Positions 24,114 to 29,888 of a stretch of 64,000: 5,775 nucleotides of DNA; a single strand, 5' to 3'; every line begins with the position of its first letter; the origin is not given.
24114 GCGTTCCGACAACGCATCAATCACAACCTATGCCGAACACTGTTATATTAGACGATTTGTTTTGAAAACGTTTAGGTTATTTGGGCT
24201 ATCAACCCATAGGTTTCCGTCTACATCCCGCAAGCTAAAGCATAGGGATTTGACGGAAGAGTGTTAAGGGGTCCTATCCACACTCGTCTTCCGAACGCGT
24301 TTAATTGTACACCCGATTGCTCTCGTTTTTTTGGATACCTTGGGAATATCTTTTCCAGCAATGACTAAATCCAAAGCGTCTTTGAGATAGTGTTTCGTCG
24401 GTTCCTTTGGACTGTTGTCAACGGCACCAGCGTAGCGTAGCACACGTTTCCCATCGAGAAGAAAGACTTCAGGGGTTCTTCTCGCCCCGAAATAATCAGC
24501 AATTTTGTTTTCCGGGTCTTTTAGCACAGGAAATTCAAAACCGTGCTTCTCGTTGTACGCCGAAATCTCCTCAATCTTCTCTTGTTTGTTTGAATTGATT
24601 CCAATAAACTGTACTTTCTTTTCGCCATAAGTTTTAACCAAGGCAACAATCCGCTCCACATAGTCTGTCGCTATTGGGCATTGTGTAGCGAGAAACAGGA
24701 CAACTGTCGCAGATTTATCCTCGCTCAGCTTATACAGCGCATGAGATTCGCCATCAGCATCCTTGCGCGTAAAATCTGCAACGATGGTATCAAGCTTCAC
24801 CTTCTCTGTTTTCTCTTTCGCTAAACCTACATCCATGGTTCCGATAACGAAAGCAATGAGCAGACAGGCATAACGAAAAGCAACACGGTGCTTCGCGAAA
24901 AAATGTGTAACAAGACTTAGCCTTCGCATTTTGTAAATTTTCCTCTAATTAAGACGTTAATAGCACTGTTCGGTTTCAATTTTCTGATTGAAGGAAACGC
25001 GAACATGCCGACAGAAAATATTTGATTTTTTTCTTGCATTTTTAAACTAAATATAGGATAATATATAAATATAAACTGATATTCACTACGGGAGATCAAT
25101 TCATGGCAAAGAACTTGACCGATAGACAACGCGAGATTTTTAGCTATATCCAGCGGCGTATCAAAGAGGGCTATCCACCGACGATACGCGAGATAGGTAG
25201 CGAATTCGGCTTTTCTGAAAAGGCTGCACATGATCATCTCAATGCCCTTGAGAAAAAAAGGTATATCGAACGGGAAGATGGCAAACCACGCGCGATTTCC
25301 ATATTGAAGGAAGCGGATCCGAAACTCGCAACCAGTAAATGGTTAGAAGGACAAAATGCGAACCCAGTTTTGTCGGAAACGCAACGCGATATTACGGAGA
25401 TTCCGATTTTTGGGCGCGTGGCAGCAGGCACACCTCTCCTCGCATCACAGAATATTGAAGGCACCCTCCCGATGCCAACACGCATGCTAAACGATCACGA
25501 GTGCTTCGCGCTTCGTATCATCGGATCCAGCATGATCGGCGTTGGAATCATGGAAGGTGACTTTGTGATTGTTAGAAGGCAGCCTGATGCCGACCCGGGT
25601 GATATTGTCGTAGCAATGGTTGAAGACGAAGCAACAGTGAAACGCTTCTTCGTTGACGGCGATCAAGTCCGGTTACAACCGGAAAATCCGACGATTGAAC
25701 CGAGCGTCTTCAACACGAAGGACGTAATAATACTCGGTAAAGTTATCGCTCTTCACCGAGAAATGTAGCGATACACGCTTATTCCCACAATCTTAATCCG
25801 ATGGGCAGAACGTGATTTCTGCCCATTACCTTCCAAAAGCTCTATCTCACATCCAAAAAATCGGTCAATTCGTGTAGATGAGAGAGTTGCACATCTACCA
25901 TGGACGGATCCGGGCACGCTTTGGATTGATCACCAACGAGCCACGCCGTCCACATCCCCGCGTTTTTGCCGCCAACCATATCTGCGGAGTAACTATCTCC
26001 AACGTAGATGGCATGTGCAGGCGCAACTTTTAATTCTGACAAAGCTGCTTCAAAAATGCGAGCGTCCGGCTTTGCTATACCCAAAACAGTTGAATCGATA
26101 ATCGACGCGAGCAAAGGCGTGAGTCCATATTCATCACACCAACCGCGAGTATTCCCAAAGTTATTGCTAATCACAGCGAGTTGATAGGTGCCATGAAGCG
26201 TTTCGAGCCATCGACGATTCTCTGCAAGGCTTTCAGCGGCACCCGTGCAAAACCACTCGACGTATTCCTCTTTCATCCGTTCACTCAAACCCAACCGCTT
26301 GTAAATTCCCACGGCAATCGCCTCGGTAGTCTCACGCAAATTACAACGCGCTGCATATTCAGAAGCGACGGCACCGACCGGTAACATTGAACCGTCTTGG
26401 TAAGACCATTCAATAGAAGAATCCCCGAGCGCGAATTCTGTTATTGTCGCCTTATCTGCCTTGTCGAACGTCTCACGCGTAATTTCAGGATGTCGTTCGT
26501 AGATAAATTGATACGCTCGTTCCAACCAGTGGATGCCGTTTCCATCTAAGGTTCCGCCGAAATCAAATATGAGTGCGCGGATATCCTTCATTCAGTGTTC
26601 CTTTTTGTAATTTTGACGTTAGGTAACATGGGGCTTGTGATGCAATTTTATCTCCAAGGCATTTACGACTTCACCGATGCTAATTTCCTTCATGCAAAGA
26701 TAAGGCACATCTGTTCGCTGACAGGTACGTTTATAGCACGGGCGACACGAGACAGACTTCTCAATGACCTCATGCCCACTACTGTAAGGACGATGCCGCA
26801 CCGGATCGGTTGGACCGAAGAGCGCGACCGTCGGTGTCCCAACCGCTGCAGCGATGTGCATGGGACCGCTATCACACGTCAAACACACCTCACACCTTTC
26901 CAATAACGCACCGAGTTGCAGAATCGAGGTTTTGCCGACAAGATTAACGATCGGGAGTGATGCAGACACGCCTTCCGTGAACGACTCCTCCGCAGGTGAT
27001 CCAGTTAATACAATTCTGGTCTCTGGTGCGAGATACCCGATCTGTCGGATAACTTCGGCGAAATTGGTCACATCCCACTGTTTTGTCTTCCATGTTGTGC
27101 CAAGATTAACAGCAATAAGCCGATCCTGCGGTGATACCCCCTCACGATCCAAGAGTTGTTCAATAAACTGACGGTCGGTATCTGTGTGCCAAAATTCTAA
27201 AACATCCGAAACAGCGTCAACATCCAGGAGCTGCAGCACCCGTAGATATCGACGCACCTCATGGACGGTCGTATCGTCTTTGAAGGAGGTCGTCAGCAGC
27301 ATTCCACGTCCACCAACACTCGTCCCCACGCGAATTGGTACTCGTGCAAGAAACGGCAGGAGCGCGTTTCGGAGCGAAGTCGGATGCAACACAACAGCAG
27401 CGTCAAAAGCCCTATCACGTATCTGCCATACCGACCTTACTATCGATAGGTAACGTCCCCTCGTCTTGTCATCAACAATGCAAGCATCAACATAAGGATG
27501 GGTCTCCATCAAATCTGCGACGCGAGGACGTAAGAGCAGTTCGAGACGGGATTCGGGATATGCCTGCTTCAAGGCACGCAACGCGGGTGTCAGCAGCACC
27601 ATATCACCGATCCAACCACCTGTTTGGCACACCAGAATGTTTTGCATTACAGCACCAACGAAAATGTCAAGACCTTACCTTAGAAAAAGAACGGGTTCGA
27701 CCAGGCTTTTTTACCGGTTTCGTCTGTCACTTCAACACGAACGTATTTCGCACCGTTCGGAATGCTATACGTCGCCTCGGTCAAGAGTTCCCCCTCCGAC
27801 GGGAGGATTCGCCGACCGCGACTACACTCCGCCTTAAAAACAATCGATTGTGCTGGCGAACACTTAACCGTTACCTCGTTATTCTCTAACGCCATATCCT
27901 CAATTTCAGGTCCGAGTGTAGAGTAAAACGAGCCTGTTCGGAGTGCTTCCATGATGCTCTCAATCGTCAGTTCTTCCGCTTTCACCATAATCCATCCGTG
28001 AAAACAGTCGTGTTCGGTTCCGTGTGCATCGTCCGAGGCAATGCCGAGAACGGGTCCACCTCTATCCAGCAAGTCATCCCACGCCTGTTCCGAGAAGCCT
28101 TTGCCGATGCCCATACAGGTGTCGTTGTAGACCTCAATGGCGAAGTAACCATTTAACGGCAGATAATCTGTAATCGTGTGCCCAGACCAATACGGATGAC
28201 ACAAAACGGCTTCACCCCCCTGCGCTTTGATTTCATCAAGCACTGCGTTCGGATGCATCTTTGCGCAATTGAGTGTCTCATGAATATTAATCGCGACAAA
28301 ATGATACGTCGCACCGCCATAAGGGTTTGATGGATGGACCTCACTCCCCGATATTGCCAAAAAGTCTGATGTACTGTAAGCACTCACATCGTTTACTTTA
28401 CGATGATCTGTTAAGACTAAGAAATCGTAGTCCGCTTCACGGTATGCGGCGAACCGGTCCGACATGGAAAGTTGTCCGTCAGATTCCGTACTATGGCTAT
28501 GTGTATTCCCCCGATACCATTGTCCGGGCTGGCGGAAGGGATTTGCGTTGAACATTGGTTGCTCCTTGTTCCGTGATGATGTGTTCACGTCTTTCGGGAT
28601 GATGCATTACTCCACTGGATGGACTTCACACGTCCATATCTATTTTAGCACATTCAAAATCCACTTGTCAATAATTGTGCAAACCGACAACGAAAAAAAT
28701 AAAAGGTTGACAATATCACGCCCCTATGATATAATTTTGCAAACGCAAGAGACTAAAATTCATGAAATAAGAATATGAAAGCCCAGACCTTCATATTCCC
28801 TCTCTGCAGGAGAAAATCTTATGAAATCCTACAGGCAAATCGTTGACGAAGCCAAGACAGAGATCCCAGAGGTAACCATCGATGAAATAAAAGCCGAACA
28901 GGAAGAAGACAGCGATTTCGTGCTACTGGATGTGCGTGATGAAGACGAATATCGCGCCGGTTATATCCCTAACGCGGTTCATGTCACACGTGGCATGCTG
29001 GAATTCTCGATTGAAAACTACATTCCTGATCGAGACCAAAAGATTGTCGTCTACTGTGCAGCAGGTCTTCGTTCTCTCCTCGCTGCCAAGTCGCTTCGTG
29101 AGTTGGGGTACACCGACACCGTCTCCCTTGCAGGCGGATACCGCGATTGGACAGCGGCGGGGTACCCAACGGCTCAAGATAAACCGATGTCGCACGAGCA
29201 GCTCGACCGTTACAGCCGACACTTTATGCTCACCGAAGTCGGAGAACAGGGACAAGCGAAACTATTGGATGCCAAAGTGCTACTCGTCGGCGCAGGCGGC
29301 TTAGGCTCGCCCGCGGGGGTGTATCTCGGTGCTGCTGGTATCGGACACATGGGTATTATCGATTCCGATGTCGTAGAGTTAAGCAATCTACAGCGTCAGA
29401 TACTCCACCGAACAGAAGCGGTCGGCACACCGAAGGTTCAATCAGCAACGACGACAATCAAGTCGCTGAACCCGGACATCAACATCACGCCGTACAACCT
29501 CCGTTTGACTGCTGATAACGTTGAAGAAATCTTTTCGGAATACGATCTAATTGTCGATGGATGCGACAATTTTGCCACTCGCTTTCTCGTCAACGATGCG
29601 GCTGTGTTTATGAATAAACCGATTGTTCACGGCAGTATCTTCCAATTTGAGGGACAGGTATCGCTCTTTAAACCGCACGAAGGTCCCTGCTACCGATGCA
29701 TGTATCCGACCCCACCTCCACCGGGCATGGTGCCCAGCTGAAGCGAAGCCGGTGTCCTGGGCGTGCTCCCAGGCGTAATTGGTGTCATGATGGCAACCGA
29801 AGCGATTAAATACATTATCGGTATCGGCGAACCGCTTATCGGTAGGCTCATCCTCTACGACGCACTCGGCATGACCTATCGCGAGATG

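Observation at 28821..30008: In-frame UGA at the conserved loop cysteine of a rhodanese-MoeB/MoeZ fusion: candidate selenoprotein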

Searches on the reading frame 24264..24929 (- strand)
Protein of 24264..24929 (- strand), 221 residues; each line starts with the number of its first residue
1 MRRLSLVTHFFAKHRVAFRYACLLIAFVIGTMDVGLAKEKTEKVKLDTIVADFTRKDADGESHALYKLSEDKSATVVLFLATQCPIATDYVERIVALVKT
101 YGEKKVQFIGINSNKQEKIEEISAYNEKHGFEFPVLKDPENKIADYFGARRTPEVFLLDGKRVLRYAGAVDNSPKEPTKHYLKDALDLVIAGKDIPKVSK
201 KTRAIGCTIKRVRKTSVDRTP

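Call 25: search_protein_families(library=pfam, proteins=[window:24264-24929:-])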
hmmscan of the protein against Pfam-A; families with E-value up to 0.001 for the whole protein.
window:24264-24929:- (221 aa): 4 families
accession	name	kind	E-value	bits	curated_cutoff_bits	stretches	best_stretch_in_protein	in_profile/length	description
PF00578.27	AhpC-TSA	-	1.2e-18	67.6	26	1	50-166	5-123/124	AhpC/TSA family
PF08534.16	Redoxin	-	7e-14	52.3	26.6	1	52-178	8-140/148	Redoxin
PF13098.12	Thioredoxin_2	-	1.3e-06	29.1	27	1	70-171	3-96/104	Thioredoxin-like domain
PF13905.12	Thioredoxin_8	-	1.4e-06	29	27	1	75-161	4-91/94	Thioredoxin-like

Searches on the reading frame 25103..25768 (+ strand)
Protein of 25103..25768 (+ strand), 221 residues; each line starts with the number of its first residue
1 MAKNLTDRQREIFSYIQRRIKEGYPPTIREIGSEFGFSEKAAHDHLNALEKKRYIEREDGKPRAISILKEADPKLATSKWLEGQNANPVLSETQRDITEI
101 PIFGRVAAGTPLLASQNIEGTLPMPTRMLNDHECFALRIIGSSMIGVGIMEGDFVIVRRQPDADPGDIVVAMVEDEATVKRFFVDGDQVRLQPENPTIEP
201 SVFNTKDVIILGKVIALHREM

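Call 25: search_protein_families(library=pfam, proteins=[window:25103-25768:+])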
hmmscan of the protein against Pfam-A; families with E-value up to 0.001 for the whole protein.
window:25103-25768:+ (221 aa): 3 families
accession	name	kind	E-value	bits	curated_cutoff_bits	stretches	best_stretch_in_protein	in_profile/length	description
PF00717.28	Peptidase_S24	-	9.7e-34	116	23.3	1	101-215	1-116/116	Peptidase S24-like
PF01726.22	LexA_DNA_bind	-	2.4e-21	75.7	23.7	1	3-64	2-65/65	LexA DNA binding domain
PF12802.13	MarR_2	-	9.9e-05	22.9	27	1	4-59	2-54/61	MarR family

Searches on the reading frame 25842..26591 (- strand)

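Call 25: search_protein_families(library=pfam, proteins=[window:25842-26591:-])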
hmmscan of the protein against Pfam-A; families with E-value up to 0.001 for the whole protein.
window:25842-26591:- (249 aa): 3 families
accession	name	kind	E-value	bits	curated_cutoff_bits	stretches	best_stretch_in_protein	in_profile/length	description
PF00702.32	Hydrolase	-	1.7e-16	61.7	26.4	1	4-212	1-191/191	haloacid dehalogenase-like hydrolase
PF13419.12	HAD_2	-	1.5e-13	51.7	23.8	1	106-217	61-177/178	Haloacid dehalogenase-like hydrolase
PF13242.12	Hydrolase_like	-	1.7e-08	34.7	22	1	173-217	3-47/75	HAD-hyrolase-like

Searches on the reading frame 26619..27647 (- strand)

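Call 25: search_protein_families(library=pfam, proteins=[window:26619-27647:-])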
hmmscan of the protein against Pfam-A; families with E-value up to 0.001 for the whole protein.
window:26619-27647:- (342 aa): 1 family
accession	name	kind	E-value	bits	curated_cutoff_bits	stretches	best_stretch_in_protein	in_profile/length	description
PF01075.23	Glyco_transf_9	-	1.6e-40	139.4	22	1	75-311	7-243/247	Glycosyltransferase family 9 (heptosyltransferase)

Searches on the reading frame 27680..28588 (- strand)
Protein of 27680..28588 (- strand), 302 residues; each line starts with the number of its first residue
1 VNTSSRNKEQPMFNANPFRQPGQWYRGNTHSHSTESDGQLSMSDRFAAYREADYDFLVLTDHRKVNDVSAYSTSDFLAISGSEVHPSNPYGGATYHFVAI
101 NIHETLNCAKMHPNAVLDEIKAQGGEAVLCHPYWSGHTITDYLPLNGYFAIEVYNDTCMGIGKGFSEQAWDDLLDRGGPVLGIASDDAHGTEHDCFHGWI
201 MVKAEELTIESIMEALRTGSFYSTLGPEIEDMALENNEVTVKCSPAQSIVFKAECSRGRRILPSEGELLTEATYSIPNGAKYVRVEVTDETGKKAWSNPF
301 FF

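Call 25: search_protein_families(library=pfam, proteins=[window:27680-28588:-])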
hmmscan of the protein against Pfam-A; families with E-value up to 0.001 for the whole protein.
window:27680-28588:- (302 aa): 0 families

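Call 61: search_protein_families(library=ncbifam, proteins=[window:27680-28588:-], max_evalue=0.00001)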
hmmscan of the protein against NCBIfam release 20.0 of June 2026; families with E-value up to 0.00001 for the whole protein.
window:27680-28588:- (302 aa): 1 family
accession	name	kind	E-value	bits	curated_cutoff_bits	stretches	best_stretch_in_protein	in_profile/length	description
NF038032.1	CehA_McbA_metalo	domain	1.7e-29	103.3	80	1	23-302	1-314/315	CehA/McbA family metallohydrolase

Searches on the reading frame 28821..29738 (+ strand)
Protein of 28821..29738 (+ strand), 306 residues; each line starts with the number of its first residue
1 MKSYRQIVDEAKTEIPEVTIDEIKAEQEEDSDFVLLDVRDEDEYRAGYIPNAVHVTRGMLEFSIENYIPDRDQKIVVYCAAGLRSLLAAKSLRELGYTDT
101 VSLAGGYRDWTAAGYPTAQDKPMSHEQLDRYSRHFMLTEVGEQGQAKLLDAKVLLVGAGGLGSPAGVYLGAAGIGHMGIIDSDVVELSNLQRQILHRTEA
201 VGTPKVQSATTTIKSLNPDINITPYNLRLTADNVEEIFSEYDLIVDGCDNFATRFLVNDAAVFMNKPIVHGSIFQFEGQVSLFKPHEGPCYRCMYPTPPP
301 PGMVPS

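Call 13: find_related_loci(query=window:28821-29738:+, collection=genome_contigs, flank=4000)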
Query seq(306 aa) (306 aa) in genome_contigs; peptide patterns used: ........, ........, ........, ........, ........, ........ (x = any residue, [..] = any of these).
258 stretches matched a pattern; 159 encode a relative of the query (tblastn E <= 1e-3); the best 80 are kept; 80 distinct loci.
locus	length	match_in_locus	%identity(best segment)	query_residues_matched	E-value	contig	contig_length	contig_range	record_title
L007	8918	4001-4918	95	1-306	0e+0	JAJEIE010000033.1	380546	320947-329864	MAG: Candidatus Poribacteria bacterium isolate p16x65bins.49 k141_32124, whole genome shotgun sequence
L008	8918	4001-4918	94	1-306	0e+0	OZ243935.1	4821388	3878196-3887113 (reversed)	MAG: Candidatus Poribacteria bacterium isolate 04a31957-9a65-48c7-867d-416cbb8de8da genome assembly, chromosome: 1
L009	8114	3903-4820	94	1-306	0e+0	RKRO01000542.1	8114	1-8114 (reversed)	MAG: Candidatus Poribacteria bacterium isolate PNGco_C_bin3 scaffold_1701, whole genome shotgun sequence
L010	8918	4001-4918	94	1-306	0e+0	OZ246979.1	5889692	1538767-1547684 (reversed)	MAG: Candidatus Poribacteria bacterium isolate b1f05427-043e-45ba-8b49-4d0e3d1ba290 genome assembly, chromosome: 1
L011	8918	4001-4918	93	1-306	0e+0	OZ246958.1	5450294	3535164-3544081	MAG: Candidatus Poribacteria bacterium isolate eb1091dc-daf2-4aeb-812c-2eaa76c9e045 genome assembly, chromosome: 1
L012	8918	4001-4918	93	1-306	0e+0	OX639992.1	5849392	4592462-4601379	MAG: uncultured Poribacteria bacterium isolate 2342930e-25dc-453b-b24c-d77caf5257d8 genome assembly, chromosome: 1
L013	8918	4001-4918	92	1-306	0e+0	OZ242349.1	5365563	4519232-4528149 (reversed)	MAG: Candidatus Poribacteria bacterium isolate e367748c-ea16-458c-b08a-e5b385d280ea genome assembly, chromosome: 1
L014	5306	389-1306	93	1-306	0e+0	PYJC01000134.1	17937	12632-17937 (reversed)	MAG: Candidatus Poribacteria bacterium isolate PCPOR1 Ga0206387_1134, whole genome shotgun sequence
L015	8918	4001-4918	92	1-306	0e+0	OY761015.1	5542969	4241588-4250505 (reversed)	MAG: Candidatus Poribacteria bacterium isolate b26c8cc1-2726-459c-8d02-9adedbaa8fd6 genome assembly, chromosome: 2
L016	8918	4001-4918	93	1-306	0e+0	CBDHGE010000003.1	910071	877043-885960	MAG: Candidatus Poribacteria bacterium isolate 9ac9c1da-626f-4e18-9c15-12d165d572a9 genome assembly, contig: contig_3, w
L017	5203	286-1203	93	1-306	0e+0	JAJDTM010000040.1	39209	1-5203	MAG: Candidatus Poribacteria bacterium isolate jk18x1bzbins.25 k141_1390780, whole genome shotgun sequence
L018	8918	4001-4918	93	1-306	0e+0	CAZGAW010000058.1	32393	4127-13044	MAG TPA_asm: uncultured bacterium isolate SRP109090_co1_253 genome assembly, contig: NODE_1804_length_32393_cov_20.75060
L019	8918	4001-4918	93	1-306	0e+0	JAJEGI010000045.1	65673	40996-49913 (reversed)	MAG: Candidatus Poribacteria bacterium isolate p16x44bins.54 k141_673384, whole genome shotgun sequence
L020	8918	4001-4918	93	1-306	0e+0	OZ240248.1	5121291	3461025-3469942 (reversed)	MAG: Candidatus Poribacteria bacterium isolate b8ffb888-6308-4f48-b550-e0c295cc777e genome assembly, chromosome: 1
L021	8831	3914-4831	93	1-306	0e+0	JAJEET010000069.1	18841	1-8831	MAG: Candidatus Poribacteria bacterium isolate p16x34bins.5 k141_229329, whole genome shotgun sequence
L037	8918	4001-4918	92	1-306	0e+0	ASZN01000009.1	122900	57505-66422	Candidatus Poribacteria bacterium WGA-3G POR3G_contig_8.9_C, whole genome shotgun sequence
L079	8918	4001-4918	90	1-306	0e+0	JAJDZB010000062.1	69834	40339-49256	MAG: Candidatus Poribacteria bacterium isolate jk18x34bins.64 k141_297080, whole genome shotgun sequence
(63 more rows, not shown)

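Call 35: find_homologous_proteins(query=L079:2206-3651:-, max_evalue=1e-50)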
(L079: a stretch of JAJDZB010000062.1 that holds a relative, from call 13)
Query L079:2206-3651:- (481 aa): 8000 proteins with E <= 1e-50 among 8000 candidates; the best 120 are listed.
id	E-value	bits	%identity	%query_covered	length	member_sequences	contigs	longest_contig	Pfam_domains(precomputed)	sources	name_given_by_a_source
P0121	0.0e+0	1010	98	100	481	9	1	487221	PF03841.20,PF12390.14,PF01053.27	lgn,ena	-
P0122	2.4e-276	934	91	98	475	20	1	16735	PF03841.20,PF12390.14,PF01053.27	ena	-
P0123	5.1e-275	930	91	98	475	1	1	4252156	PF03841.20,PF12390.14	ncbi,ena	-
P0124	5.0e-270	914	88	98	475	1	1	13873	PF03841.20,PF12390.14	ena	-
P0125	3.0e-262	888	86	98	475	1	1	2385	PF03841.20,PF12390.14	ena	-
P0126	2.9e-255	865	84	98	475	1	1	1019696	PF03841.20,PF12390.14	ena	-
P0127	6.8e-253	857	83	98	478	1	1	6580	PF03841.20,PF12390.14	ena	-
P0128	1.9e-251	852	82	98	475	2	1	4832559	PF03841.20,PF12390.14,PF01053.27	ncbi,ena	-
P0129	1.7e-250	849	82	98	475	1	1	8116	PF03841.20,PF12390.14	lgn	-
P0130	2.2e-248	842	82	98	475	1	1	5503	PF03841.20,PF12390.14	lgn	-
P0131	2.9e-247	839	82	98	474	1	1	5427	PF03841.20,PF12390.14,PF01053.27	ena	-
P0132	1.3e-245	833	79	99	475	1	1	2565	PF03841.20,PF12390.14,PF00266.26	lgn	-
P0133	1.4e-231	787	76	98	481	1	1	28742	PF03841.20,PF12390.14,PF01053.27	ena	-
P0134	9.3e-228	774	75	99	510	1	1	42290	PF03841.20,PF12390.14,PF01053.27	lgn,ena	-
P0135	6.8e-225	765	75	98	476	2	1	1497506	PF03841.20,PF12390.14,PF01053.27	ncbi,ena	-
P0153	2.1e-218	743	75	97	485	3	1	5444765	PF03841.20,PF12390.14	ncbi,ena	-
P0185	7.7e-200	682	67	97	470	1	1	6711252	PF03841.20,PF12390.14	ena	-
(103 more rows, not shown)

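Call 37: find_encoding_contigs(protein=P0153, flank=10000, max_places=2)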
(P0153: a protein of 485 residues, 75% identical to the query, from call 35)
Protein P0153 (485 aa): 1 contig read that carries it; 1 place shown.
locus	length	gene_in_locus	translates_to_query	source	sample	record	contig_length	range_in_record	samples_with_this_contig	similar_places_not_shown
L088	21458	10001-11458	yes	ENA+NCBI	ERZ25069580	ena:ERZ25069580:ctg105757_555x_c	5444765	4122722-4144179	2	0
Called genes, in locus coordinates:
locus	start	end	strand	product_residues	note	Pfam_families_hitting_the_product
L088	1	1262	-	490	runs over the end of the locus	PF21710:Spt6_S1 (faint), PF00575:S1, PF13509:S1_2 (faint), PF23459:S1_RRP5 (faint), PF00575:S1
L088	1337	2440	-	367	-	-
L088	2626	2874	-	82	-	-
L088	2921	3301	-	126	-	PF01381:HTH_3 (weak), PF13443:HTH_26 (weak)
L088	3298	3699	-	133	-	-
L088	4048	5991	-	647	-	PF20581:DUF6785, PF20580:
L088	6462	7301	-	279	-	PF05721:PhyH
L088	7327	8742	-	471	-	PF01547:SBP_bac_1 (weak), PF13343:SBP_bac_6, PF13416:SBP_bac_8, PF13531:SBP_bac_11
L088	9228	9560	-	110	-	-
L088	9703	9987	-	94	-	-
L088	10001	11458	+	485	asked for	PF12390:Se-cys_synth_N, PF03841:SelA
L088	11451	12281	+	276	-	PF03781:FGE-sulfatase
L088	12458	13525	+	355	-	PF02463:SMC_N (faint), PF00005:ABC_tran, PF13304:AAA_21 (weak), PF08402:TOBE_2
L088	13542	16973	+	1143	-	PF00580:UvrD-helicase, PF01443:Viral_helicase1 (faint), PF13245:AAA_19, PF13361:UvrD_C, PF13538:UvrD_C_2 (faint)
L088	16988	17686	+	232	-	-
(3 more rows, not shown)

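Call 70: find_encoding_contigs(protein=P0185, flank=10000, max_places=1)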
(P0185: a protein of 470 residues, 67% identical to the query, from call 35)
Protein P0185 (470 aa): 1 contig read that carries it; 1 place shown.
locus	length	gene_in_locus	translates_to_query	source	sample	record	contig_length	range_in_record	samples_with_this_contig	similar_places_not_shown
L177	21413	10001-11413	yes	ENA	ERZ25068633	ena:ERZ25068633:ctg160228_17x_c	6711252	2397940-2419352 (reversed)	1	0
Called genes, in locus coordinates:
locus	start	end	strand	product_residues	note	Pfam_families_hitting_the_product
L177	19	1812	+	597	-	PF07638:Sigma70_ECF (weak), PF04542:Sigma70_r2, PF04545:Sigma70_r4, PF08281:Sigma70_r4_2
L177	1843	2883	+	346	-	-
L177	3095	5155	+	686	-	PF07638:Sigma70_ECF (weak), PF04542:Sigma70_r2, PF08281:Sigma70_r4_2, PF04545:Sigma70_r4, PF13620:CarboxypepD_reg (faint), PF00059:Lectin_C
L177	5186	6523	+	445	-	PF13620:CarboxypepD_reg (faint), PF00059:Lectin_C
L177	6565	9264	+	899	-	PF13435:Cytochrome_C554 (faint), PF13181:TPR_8 (faint), PF22113:Mtrc-MtrF_II-IV_dom (weak), PF23914:TPR_CcmH_CycH (weak), PF13424:TPR_12, PF14559:TPR_19, PF13428:TPR_14 (weak), PF13432:TPR_16 (weak), +5 more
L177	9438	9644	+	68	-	-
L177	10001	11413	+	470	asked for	PF12390:Se-cys_synth_N, PF03841:SelA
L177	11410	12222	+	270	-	PF03781:FGE-sulfatase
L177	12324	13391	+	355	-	PF00005:ABC_tran, PF13304:AAA_21 (faint), PF08402:TOBE_2 (weak)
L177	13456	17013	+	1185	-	PF00580:UvrD-helicase, PF01443:Viral_helicase1 (faint), PF13245:AAA_19, PF13604:AAA_30 (faint), PF13361:UvrD_C, PF13538:UvrD_C_2 (faint), PF12705:PDDEXK_1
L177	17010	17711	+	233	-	-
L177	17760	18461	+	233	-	PF06439:3keto-disac_hyd (weak)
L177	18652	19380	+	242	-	-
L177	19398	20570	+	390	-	PF01408:GFO_IDH_MocA, PF02894:GFO_IDH_MocA_C, PF22725:GFO_IDH_MocA_C3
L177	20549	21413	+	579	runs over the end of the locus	PF01839:FG-GAP (faint), PF13517:FG-GAP_3, PF07593:UnbV_ASPIC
